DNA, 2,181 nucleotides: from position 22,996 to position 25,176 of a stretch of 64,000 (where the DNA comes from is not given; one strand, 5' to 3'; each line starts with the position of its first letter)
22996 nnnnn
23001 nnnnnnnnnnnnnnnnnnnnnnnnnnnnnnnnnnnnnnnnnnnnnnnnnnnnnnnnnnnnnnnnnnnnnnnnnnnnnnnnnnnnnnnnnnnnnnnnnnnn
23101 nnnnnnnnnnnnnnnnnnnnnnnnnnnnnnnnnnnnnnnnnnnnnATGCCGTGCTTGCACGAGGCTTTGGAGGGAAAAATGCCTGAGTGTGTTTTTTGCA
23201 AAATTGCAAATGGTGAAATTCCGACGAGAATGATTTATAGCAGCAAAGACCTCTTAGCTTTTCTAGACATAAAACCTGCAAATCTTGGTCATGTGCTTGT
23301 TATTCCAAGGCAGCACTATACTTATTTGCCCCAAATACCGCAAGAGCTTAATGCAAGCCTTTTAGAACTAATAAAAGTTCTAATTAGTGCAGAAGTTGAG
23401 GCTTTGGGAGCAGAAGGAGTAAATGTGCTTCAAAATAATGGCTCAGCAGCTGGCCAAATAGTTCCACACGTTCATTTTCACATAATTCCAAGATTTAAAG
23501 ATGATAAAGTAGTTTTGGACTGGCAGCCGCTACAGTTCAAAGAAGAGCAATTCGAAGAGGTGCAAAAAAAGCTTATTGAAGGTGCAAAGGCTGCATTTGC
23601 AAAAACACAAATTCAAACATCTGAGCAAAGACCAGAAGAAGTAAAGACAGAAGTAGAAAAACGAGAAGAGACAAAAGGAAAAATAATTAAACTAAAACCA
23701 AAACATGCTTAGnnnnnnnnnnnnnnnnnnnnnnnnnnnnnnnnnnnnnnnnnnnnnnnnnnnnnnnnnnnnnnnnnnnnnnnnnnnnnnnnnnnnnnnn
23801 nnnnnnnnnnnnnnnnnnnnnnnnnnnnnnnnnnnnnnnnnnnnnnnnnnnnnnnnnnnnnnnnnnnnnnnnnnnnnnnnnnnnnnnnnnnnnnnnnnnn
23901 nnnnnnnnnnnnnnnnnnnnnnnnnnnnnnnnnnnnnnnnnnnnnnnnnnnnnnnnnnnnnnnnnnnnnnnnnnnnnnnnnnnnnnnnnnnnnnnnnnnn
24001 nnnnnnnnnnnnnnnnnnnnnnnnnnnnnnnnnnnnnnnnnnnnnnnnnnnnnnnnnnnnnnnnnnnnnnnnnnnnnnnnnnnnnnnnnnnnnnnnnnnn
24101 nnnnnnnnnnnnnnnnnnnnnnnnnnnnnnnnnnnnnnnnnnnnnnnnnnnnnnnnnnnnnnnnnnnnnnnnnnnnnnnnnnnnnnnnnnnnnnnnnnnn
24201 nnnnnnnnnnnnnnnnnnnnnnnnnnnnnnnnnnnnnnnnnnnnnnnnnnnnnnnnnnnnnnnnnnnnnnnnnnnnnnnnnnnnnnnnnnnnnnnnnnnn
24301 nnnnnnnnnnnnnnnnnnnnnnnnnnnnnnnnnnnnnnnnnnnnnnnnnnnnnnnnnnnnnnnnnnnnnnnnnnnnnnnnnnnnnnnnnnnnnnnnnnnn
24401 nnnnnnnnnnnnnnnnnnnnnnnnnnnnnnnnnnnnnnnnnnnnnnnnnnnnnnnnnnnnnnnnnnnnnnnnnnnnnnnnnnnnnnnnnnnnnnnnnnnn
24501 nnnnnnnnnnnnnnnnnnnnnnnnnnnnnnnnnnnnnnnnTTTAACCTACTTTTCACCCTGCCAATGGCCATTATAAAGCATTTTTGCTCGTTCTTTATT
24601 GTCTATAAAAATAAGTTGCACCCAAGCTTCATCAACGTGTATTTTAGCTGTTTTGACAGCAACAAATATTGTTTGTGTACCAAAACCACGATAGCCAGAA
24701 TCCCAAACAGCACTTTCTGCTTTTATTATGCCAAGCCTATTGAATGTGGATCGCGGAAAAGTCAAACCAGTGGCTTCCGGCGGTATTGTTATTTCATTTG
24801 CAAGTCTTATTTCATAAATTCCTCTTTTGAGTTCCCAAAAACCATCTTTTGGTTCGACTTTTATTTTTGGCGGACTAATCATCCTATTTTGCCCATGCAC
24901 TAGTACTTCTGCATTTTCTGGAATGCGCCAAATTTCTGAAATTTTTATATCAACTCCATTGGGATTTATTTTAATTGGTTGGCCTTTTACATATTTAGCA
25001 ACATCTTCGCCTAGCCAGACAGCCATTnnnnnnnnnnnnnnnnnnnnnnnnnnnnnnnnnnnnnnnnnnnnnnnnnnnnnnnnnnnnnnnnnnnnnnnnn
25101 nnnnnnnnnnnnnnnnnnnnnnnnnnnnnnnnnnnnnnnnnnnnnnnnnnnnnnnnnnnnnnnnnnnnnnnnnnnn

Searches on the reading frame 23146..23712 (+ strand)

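Call 42: search_protein_families(library=pfam, proteins=[window:23146-23712:+], max_evalue=0.01)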
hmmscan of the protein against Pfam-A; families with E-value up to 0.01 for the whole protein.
window:23146-23712:+ (188 aa): 3 families
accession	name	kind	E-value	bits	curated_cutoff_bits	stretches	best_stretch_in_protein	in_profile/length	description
PF01230.28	HIT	-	2.9e-26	92.4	21.5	1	23-118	2-97/98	HIT domain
PF11969.13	DcpS_C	-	9.3e-16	58.8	24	1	14-115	1-101/114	Scavenger mRNA decapping enzyme C-term binding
PF04677.20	CwfJ_C_1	-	0.0018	18.6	21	1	11-115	10-108/122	Protein similar to CwfJ C-terminus 1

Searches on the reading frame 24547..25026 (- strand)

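Call 42: search_protein_families(library=pfam, proteins=[window:24547-25026:-], max_evalue=0.01)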
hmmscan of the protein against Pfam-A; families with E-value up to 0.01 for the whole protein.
window:24547-25026:- (159 aa): 2 families
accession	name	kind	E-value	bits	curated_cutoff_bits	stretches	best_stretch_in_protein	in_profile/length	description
PF22769.1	DCD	-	3e-10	40.8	27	1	18-141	24-151/153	dCTP deaminase-like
PF00692.24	dUTPase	-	0.00014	22.1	22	1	78-145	39-106/129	dUTPase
